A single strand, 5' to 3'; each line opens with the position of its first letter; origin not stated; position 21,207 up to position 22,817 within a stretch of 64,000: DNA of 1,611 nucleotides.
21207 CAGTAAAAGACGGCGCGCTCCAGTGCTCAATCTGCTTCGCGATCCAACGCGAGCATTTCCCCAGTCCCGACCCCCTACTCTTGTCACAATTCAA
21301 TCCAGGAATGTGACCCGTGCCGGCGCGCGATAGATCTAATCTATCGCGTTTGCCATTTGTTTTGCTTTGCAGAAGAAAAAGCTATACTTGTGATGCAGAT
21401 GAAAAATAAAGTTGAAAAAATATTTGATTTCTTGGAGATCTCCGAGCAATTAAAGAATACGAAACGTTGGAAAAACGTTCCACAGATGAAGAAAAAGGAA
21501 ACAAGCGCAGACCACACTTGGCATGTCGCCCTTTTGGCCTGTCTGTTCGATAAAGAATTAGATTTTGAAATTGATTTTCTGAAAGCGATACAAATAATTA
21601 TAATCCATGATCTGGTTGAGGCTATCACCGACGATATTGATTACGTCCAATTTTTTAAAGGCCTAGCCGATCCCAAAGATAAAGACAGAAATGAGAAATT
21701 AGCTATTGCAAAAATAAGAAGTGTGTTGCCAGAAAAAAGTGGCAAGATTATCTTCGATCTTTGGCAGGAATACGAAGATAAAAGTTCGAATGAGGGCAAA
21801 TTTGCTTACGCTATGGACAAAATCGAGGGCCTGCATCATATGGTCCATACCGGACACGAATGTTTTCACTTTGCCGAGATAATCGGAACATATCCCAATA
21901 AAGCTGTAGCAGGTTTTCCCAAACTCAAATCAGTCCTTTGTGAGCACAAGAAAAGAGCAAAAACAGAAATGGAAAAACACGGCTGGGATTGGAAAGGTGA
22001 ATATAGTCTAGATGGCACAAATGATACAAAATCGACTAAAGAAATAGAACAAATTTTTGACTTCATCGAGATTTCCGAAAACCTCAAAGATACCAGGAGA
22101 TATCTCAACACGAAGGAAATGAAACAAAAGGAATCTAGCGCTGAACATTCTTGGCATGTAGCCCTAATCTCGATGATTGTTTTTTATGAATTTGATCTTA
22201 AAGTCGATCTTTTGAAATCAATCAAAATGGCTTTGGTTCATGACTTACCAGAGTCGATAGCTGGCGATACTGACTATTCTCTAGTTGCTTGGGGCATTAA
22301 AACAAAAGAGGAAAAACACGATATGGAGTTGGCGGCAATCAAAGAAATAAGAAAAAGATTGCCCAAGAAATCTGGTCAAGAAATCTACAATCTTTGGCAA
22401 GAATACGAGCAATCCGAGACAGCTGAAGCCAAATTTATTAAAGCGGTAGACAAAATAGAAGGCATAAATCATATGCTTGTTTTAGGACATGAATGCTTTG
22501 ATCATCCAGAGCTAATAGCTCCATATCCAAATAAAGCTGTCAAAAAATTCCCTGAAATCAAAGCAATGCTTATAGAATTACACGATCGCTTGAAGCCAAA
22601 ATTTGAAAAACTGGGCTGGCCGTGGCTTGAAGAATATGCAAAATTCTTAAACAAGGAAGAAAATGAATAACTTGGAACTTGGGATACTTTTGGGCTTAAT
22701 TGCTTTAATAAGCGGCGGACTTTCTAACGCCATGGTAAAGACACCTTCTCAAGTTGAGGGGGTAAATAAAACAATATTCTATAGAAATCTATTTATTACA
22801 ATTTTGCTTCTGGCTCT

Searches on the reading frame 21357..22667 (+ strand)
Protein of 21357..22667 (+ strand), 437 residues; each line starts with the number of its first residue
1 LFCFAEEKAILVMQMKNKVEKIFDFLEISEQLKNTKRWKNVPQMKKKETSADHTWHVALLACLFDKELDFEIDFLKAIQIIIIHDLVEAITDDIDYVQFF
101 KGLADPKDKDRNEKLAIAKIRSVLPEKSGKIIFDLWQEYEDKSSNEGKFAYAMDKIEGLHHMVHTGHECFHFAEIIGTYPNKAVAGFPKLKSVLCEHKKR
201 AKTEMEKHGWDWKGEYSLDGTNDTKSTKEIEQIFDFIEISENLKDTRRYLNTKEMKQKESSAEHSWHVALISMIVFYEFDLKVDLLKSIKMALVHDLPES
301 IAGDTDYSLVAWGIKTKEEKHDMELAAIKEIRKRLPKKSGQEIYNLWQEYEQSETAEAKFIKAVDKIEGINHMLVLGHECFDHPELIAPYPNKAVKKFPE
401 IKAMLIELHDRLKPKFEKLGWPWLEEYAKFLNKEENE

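Call 10: search_protein_families(library=pfam, max_evalue=1, proteins=[window:21357-22667:+])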
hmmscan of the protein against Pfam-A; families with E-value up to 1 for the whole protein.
window:21357-22667:+ (437 aa): 4 families
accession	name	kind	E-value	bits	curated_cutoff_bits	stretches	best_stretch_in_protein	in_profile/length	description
PF13023.12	HD_3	-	1.6e-70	236.7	22.5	2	241-374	2-132/165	HD domain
PF12917.13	YfbR-like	-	5.3e-21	75.6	25.9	2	236-368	2-136/182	5'-deoxynucleotidase YfbR-like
PF01966.28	HD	-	1.2e-11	45.3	22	2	262-368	2-114/116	HD domain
PF08831.15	MHCassoc_trimer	-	0.34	11.5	25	0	187-211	20-44/69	Class II MHC-associated invariant chain trimerisation domain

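Call 27: find_related_loci(query=window:21357-22667:+, collection=genome_contigs, flank=6000)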
Query window:21357-22667:+ (437 aa) in genome_contigs; peptide patterns used: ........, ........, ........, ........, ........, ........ (x = any residue, [..] = any of these).
21 stretches matched a pattern; 5 encode a relative of the query (tblastn E <= 1e-3); 5 distinct loci.
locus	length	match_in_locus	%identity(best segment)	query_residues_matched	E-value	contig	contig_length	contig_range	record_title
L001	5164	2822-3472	64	3-427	7e-87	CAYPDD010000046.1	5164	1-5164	MAG TPA_asm: uncultured Candidatus Saccharibacteria bacterium isolate SRP272421_co2_75 genome assembly, contig: NODE_672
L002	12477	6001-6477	32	18-369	4e-20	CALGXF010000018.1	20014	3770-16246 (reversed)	MAG TPA_asm: uncultured Alphaproteobacteria bacterium isolate ERR1995250_bin.62_CONCOCT_v1.1_MAG genome assembly, contig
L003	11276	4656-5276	30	18-369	7e-20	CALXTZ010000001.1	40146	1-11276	MAG: uncultured Alphaproteobacteria bacterium isolate BRZ_AF__bin11 genome assembly, contig: BRZ_AF__NODE_1562_length_40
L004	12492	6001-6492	33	22-367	2e-12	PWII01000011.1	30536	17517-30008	MAG: Candidatus Nealsonbacteria bacterium isolate CSSed10_104 CS-Sed10-C2014, whole genome shotgun sequence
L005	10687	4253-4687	31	13-369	5e-18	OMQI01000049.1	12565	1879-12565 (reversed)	uncultured Rhodospirillaceae bacterium isolate RUG772 genome assembly, contig: k87_11155541, whole genome shotgun sequen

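Call 41: find_homologous_proteins(query=window:21357-22667:+, max_evalue=1e-40)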
Query window:21357-22667:+ (437 aa): 16 proteins with E <= 1e-40 among 4924 candidates.
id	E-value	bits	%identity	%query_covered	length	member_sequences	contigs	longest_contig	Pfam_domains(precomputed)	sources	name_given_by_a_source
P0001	2.6e-284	961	100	97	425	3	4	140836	PF12917.14,PF01966.29,PF13023.13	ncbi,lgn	-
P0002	1.8e-233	793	82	98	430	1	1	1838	PF12917.14,PF01966.29,PF13023.13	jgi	jgi:putative hydrolases of HD superfamily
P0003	3.0e-218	743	78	95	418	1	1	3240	PF12917.14,PF01966.29,PF13023.13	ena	-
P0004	9.6e-156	537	57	96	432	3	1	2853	PF12917.14,PF01966.29,PF13023.13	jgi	jgi:putative hydrolase of HD superfamily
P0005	1.2e-147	511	55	95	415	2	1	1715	PF12917.14,PF01966.29,PF13023.13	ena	-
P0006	1.2e-144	501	56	96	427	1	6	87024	PF12917.14,PF01966.29,PF13023.13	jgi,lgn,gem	-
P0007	6.4e-133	462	53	95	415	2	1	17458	PF12917.14,PF01966.29,PF13023.13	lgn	-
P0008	1.3e-131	458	53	95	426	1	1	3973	PF12917.14,PF01966.29,PF13023.13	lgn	-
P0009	8.9e-130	452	49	94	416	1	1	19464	PF12917.14,PF01966.29,PF13023.13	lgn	-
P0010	1.6e-129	451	51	95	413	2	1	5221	PF12917.14,PF01966.29,PF13023.13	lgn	-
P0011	1.6e-129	451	52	96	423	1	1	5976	PF12917.14,PF01966.29,PF13023.13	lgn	-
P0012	2.6e-128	447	51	95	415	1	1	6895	PF12917.14,PF01966.29,PF13023.13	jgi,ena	-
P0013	7.2e-127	442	51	95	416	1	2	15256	PF12917.14,PF01966.29,PF13023.13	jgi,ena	-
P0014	1.0e-125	438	49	95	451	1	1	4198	PF12917.14,PF01966.29,PF13023.13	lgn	-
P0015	2.0e-111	391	48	95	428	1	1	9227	PF12917.14,PF01966.29,PF13023.13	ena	-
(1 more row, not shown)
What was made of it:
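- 21393..22670 (+): Downstream neighbour: double-HD (HD_3 x2) gene, 425 aa as called in public records, followed by an EamA transporter gene (22663-23532). Context; it always follows the small gene. P0001 is 100% identical (call 41).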

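Call 42: find_encoding_contigs(protein=P0001, flank=3000, max_places=4)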
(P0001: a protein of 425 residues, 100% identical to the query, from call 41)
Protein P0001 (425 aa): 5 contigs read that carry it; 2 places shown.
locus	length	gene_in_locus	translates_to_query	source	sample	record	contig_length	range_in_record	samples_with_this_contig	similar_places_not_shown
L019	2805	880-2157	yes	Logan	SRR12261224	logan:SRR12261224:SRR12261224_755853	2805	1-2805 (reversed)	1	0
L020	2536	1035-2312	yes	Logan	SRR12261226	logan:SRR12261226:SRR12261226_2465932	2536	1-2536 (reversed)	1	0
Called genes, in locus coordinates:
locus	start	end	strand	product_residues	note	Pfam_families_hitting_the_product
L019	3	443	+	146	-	?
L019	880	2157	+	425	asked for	PF12917:YfbR-like, PF13023:HD_3, PF12917:YfbR-like, PF13023:HD_3, PF01966:HD (weak)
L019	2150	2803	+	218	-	?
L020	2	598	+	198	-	?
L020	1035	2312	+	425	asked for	PF12917:YfbR-like, PF13023:HD_3, PF12917:YfbR-like, PF13023:HD_3, PF01966:HD (weak)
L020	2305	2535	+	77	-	?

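Call 43: find_encoding_contigs(protein=P0002, flank=3000, max_places=2)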
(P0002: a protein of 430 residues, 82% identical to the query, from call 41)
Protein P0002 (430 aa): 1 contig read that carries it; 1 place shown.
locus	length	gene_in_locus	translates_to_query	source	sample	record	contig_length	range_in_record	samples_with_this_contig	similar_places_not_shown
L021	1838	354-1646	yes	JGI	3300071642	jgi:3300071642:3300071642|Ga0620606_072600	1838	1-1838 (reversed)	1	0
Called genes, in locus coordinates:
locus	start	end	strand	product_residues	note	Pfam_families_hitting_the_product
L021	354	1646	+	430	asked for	PF12917:YfbR-like, PF13023:HD_3, PF12917:YfbR-like, PF13023:HD_3, PF01966:HD (weak)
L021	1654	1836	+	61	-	?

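Call 44: find_encoding_contigs(protein=P0003, flank=3000, max_places=2)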
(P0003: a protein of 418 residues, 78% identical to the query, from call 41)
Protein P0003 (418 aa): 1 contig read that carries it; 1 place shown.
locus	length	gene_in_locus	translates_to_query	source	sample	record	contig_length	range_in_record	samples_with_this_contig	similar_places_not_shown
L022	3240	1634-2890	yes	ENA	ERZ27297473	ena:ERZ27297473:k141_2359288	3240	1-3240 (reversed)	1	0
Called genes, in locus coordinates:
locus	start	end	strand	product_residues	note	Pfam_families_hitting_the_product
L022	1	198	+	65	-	?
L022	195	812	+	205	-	PF12917:YfbR-like, PF13023:HD_3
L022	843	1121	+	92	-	-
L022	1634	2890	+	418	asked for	PF12917:YfbR-like, PF13023:HD_3, PF12917:YfbR-like, PF13023:HD_3, PF01966:HD (weak)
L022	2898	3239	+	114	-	?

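Call 49: find_encoding_contigs(protein=P0004, flank=2500, max_places=2)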
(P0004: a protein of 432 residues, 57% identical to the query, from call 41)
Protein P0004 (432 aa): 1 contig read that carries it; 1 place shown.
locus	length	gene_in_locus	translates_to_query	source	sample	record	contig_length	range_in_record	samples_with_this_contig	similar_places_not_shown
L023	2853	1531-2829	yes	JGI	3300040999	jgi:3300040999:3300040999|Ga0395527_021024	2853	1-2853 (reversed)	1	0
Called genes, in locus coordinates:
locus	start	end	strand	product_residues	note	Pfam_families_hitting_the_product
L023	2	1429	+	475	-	?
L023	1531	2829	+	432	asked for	PF12917:YfbR-like, PF13023:HD_3, PF01966:HD, PF12917:YfbR-like, PF13023:HD_3, PF01966:HD (weak)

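Call 50: find_encoding_contigs(protein=P0006, flank=2500, max_places=3)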
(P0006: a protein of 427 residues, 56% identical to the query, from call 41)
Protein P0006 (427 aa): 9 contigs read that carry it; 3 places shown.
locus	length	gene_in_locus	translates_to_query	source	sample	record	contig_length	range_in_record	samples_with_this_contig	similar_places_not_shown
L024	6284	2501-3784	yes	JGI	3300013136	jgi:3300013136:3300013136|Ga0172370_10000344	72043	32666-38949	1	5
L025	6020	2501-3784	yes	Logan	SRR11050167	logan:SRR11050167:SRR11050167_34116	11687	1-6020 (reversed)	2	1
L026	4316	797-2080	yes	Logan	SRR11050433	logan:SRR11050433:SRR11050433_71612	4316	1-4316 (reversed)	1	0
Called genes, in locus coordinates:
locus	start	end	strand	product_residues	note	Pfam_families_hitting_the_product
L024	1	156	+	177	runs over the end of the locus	-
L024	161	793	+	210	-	PF00702:Hydrolase, PF12710:HAD (weak), PF13419:HAD_2, PF13242:Hydrolase_like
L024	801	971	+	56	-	-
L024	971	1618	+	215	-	PF12917:YfbR-like, PF13023:HD_3, PF01966:HD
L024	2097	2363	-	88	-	-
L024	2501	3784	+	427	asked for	PF12917:YfbR-like, PF13023:HD_3, PF12917:YfbR-like, PF13023:HD_3, PF01966:HD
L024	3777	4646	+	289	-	PF00892:EamA, PF03151:TPT (faint), PF00892:EamA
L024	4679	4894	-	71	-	-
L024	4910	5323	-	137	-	-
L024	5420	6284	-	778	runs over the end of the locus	PF01326:PPDK_N, PF00391:PEP-utilizers, PF02896:PEP-utilizers_C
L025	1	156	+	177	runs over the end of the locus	-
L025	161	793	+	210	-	PF00702:Hydrolase, PF12710:HAD (weak), PF13419:HAD_2, PF13242:Hydrolase_like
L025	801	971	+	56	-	-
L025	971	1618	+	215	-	PF12917:YfbR-like, PF13023:HD_3, PF01966:HD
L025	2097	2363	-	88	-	-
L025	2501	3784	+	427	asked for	PF12917:YfbR-like, PF13023:HD_3, PF12917:YfbR-like, PF13023:HD_3, PF01966:HD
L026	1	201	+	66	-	?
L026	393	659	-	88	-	-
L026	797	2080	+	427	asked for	PF12917:YfbR-like, PF13023:HD_3, PF12917:YfbR-like, PF13023:HD_3, PF01966:HD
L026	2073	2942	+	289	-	PF00892:EamA, PF03151:TPT (faint), PF00892:EamA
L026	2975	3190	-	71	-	-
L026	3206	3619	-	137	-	-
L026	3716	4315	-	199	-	?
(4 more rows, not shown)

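Call 51: find_encoding_contigs(protein=P0007, flank=2500, max_places=2)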
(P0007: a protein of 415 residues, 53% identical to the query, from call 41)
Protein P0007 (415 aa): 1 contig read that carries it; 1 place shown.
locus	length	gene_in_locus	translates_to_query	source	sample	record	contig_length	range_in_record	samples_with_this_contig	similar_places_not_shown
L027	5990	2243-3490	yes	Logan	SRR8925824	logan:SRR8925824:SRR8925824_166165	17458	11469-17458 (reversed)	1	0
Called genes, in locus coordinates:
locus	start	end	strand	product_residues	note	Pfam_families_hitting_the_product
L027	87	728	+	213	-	-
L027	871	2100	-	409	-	-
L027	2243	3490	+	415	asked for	PF12917:YfbR-like, PF13023:HD_3, PF01966:HD, PF12917:YfbR-like, PF13023:HD_3, PF01966:HD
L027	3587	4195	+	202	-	-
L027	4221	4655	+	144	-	-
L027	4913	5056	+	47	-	PF18930:DUF5679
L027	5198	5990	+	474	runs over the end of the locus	PF13727:CoA_binding_3, PF02397:Bac_transf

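Call 55: find_encoding_contigs(protein=P0013, flank=2500, max_places=2)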
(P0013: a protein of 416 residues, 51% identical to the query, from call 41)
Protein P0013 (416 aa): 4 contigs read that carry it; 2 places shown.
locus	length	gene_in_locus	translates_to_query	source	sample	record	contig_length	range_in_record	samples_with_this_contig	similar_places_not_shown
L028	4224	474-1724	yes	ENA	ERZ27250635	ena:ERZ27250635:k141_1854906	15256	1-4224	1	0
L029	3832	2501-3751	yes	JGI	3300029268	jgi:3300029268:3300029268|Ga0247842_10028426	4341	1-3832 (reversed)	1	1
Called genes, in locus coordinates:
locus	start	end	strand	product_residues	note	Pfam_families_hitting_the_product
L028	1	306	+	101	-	?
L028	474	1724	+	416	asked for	PF12917:YfbR-like, PF13023:HD_3, PF12917:YfbR-like, PF13023:HD_3, PF01966:HD (weak)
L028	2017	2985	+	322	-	PF01018:GTP1_OBG, PF00025:Arf (weak), PF01926:MMR_HSR1, PF02421:FeoB_N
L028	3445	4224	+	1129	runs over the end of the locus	PF04563:RNA_pol_Rpb2_1, PF04561:RNA_pol_Rpb2_2, PF04565:RNA_pol_Rpb2_3, PF10385:RNA_pol_Rpb2_45, PF00562:RNA_pol_Rpb2_6, PF04560:RNA_pol_Rpb2_7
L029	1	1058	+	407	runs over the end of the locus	PF07949:YbbR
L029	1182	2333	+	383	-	PF01476:LysM (weak), PF05257:CHAP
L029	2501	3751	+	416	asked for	PF12917:YfbR-like, PF13023:HD_3, PF12917:YfbR-like, PF13023:HD_3, PF01966:HD (weak)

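Call 56: find_encoding_contigs(protein=P0009, flank=2500, max_places=2)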
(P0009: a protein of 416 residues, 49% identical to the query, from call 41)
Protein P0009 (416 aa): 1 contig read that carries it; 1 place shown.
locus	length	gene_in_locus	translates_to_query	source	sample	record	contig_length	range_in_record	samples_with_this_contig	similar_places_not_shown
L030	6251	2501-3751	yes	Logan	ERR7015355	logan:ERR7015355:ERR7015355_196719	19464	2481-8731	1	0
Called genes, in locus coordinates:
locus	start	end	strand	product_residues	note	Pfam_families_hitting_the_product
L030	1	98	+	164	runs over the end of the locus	PF04463:2-thiour_desulf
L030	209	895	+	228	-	PF04203:Sortase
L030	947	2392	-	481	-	PF00092:VWA, PF13519:VWA_2, PF24514:SpaA_4 (weak)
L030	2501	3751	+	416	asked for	PF12917:YfbR-like, PF13023:HD_3, PF01966:HD, PF12917:YfbR-like, PF13023:HD_3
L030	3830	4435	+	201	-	-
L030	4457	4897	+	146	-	-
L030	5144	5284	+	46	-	PF18930:DUF5679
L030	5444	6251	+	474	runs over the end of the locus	PF13727:CoA_binding_3, PF02397:Bac_transf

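Call 57: find_encoding_contigs(protein=P0012, flank=2500, max_places=2)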
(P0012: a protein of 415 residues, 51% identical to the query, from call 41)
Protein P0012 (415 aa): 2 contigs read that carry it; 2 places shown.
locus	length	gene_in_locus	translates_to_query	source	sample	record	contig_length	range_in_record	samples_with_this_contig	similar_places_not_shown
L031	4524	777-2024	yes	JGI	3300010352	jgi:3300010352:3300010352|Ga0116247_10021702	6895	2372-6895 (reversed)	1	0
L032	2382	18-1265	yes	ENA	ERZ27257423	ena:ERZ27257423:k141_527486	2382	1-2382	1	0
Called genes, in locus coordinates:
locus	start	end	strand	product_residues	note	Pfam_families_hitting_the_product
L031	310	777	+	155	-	PF00293:NUDIX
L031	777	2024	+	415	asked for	PF12917:YfbR-like, PF13023:HD_3, PF01966:HD (weak), PF12917:YfbR-like, PF13023:HD_3, PF01966:HD (weak)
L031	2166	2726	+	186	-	-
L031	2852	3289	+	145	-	-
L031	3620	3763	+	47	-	PF18930:DUF5679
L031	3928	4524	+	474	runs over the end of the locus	PF13727:CoA_binding_3, PF02397:Bac_transf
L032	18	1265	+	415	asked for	PF12917:YfbR-like, PF13023:HD_3, PF01966:HD (weak), PF12917:YfbR-like, PF13023:HD_3, PF01966:HD (weak)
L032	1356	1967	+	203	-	-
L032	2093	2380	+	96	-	?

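Call 77: search_protein_families(library=ncbifam, max_evalue=0.1, proteins=[L022:1305-1511:+, L024:1744-1902:+, L001:2471-2698:+])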
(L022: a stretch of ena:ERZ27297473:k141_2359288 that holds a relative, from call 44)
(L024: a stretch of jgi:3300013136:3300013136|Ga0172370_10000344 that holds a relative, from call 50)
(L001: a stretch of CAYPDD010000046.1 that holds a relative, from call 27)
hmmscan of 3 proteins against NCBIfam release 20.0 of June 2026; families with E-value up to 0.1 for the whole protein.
L022:1305-1511:+ (69 aa): 0 families

L024:1744-1902:+ (53 aa): 6 families
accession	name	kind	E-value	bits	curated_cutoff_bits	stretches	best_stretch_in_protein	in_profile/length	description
NF038101.1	Trm112_arch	equivalog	0.00022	21.3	77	1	3-26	23-46/59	methytransferase partner Trm112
NF049953.1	ribbon_DG_selen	exception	0.015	15.2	130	1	14-35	147-168/172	zinc ribbon-containing (seleno)protein DG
TIGR02098.1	MJ0042_CXXC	domain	0.017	14.8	20.9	0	12-26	23-37/38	MJ0042-type zinc finger domain-containing protein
NF041910.1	HVO_0416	equivalog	0.022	14.7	80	1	16-35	36-55/58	HVO_0416 family zinc finger protein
NF001645.0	PRK00420.1-2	equivalog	0.055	13.5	162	1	14-44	24-56/106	hypothetical protein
NF053815.1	teico_TcaA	equivalog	0.076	11.8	550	1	16-45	3-32/463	membrane-associated protein TcaA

L001:2471-2698:+ (76 aa): 0 families

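Call 78: search_protein_families(library=phrogs, max_evalue=0.1, proteins=[L022:1305-1511:+, L024:1744-1902:+, L001:2471-2698:+])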
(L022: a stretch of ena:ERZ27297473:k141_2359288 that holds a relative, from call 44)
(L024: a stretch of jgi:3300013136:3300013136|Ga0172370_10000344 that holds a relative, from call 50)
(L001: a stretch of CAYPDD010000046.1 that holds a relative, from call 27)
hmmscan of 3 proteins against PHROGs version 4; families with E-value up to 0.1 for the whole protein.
L022:1305-1511:+ (69 aa): 0 families

L024:1744-1902:+ (53 aa): 5 families
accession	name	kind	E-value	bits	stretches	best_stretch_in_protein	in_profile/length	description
phrog_6586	-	unknown function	0.0016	19.3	1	15-41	4-30/129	-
phrog_9700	-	unknown function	0.0053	16.7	1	15-44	7-36/483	-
phrog_9188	-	unknown function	0.049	14.8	0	26-41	36-51/70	-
phrog_6504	-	unknown function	0.056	14.6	0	11-28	4-21/61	-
phrog_9414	-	unknown function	0.096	13.7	0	5-23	17-35/71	-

L001:2471-2698:+ (76 aa): 2 families
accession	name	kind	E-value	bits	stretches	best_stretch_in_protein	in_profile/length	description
phrog_16024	-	unknown function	0.02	15.6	1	7-50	12-57/66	-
phrog_3207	-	unknown function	0.046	14.9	1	31-68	22-58/90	-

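Call 79: search_protein_families(library=padloc, max_evalue=0.1, proteins=[L022:1305-1511:+, L024:1744-1902:+, L001:2471-2698:+])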
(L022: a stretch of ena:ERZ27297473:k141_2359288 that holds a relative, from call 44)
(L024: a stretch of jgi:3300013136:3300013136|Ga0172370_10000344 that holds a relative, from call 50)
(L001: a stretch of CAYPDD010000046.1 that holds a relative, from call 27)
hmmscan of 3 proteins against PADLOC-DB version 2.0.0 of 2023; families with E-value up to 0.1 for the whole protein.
L022:1305-1511:+ (69 aa): 0 families

L024:1744-1902:+ (53 aa): 1 family
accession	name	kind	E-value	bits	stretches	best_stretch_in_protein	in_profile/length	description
PDLC03862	LmuB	-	0.024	11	1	15-47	331-363/643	-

L001:2471-2698:+ (76 aa): 1 family
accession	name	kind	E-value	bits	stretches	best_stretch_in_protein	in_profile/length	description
PDLC05059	PDC-S64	-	0.0016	15.5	1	33-65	259-291/339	-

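Call 82: search_protein_families(library=pfam, max_evalue=1, proteins=[L021:92-307:+, L022:1305-1511:+, L024:1744-1902:+, L001:2471-2698:+, L024:2100-2363:-])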
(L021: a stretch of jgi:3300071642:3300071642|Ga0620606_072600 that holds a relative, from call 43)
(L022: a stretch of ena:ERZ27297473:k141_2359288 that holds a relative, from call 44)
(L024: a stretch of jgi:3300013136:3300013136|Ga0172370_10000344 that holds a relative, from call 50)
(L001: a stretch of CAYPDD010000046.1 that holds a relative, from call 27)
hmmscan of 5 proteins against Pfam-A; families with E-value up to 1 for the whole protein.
L021:92-307:+ (72 aa): 5 families
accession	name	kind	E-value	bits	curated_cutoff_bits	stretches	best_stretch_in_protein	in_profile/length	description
PF13240.11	Zn_Ribbon_1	-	0.0011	19.1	25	1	32-49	2-19/23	zinc-ribbon domain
PF12773.13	DZR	-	0.0017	18.9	27.3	1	5-49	1-44/45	Double zinc ribbon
PF24990.1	PAS_13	-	0.16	12.7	27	1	23-61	94-135/143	ERT1/acuK family PAS domain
PF05458.17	Siva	-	0.48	10.6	26.2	1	5-52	97-146/173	Cd27 binding protein (Siva)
PF18912.6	DZR_2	-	0.5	10.7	27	0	31-51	9-29/56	Double zinc ribbon domain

L022:1305-1511:+ (69 aa): 4 families
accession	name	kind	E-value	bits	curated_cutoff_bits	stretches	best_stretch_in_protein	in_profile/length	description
PF12773.13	DZR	-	0.0046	17.5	27.3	1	5-50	1-44/45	Double zinc ribbon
PF18912.6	DZR_2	-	0.51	10.6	27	0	4-50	9-55/56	Double zinc ribbon domain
PF17032.10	Zn_ribbon_15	-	0.86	10.9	28.9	0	15-50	36-72/73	zinc-ribbon family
PF18073.7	Zn_ribbon_LapB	-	0.94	9.7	25.7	0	19-38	3-22/28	Rubredoxin metal binding domain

L024:1744-1902:+ (53 aa): 34 families (the best 25 are shown)
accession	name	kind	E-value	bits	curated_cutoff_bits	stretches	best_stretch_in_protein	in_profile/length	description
PF13240.11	Zn_Ribbon_1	-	8e-05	22.7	25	2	17-37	2-22/23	zinc-ribbon domain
PF22747.2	Zn_ribbon_DUF2089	-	0.0022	18.5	27.6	1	31-42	1-12/32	DUF2089 zinc ribbon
PF08271.17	Zn_Ribbon_TF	-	0.0045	16.9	29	1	16-29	2-15/43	TFIIB zinc-binding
PF13920.12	zf-C3HC4_3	-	0.01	16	27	1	16-38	25-46/49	Zinc finger, C3HC4 type (RING finger)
PF12773.13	DZR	-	0.014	16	27.3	1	11-38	9-34/45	Double zinc ribbon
PF01155.25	HypA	-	0.015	15.7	28.9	1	9-38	65-96/112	Hydrogenase/urease nickel incorporation, metallochaperone, hypA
PF04810.20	zf-Sec23_Sec24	-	0.022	15.2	25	1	17-41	12-36/39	Sec23/Sec24 zinc finger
PF04438.22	zf-HIT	-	0.024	14.8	24.7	1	16-24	15-23/30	HIT zinc finger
PF14354.12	Lar_restr_allev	-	0.043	14.5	28.6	1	30-46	5-21/58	Restriction alleviation protein Lar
PF13824.12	zf-Mss51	-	0.045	14.4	27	0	14-24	14-24/55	Zinc-finger of mitochondrial splicing suppressor 51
PF23451.1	Zn_ribbon_PaaD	-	0.071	13.2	27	1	5-27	5-27/53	PaaD zinc beta ribbon domain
PF21344.3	Zn_ribbon_LysW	-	0.097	12.8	27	0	4-22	15-29/46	Alpha-aminoadipate carrier protein LysW-like, globular domain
PF23454.1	Zn_ribbon_Brz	-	0.1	13.7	27.9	0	14-22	5-13/58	Transcriptional regulator Brz zinc beta ribbon domain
PF21276.3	ZNF512_C2HC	-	0.1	12.7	27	1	8-21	6-20/38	Zinc finger protein 512, C2HC zinc finger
PF13248.11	Zn_ribbon_3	-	0.1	12.5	27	1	15-36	3-24/26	zinc-ribbon domain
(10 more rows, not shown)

L001:2471-2698:+ (76 aa): 2 families
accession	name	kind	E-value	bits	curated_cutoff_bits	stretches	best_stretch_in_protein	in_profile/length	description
PF18658.7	zf-C2H2_12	-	0.00055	20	27.3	1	47-66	11-30/64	Spin-doc zinc-finger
PF05810.19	NinF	-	0.9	10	27.5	1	56-67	1-12/25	NinF protein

L024:2100-2363:- (88 aa): 1 family
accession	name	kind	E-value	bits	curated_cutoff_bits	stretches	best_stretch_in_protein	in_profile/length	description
PF19134.6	DUF5817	-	0.098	13.1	31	1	65-86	3-23/57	Domain of unknown function (DUF5817)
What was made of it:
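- On Pfam DZR (PF12773): The model is covered over positions 1-44 of 45 (calls 10, 82).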

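Call 100: find_encoding_contigs(protein=P0005, flank=2500, max_places=2)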
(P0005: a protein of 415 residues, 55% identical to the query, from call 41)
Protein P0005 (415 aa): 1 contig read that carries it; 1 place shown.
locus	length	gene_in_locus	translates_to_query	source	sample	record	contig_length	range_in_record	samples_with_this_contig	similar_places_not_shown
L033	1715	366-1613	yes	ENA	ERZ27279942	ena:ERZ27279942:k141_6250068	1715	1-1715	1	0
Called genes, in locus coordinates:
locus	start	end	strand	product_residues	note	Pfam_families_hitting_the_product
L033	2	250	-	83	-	?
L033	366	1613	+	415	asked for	PF12917:YfbR-like, PF13023:HD_3, PF12917:YfbR-like, PF13023:HD_3, PF01966:HD (weak)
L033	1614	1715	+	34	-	?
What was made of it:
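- More distant relatives (HD-HD at or below 57% identity: L023, L027-L031, L033) lack the small gene, so it is clade-restricted (calls 49, 51, 55-57, 100).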
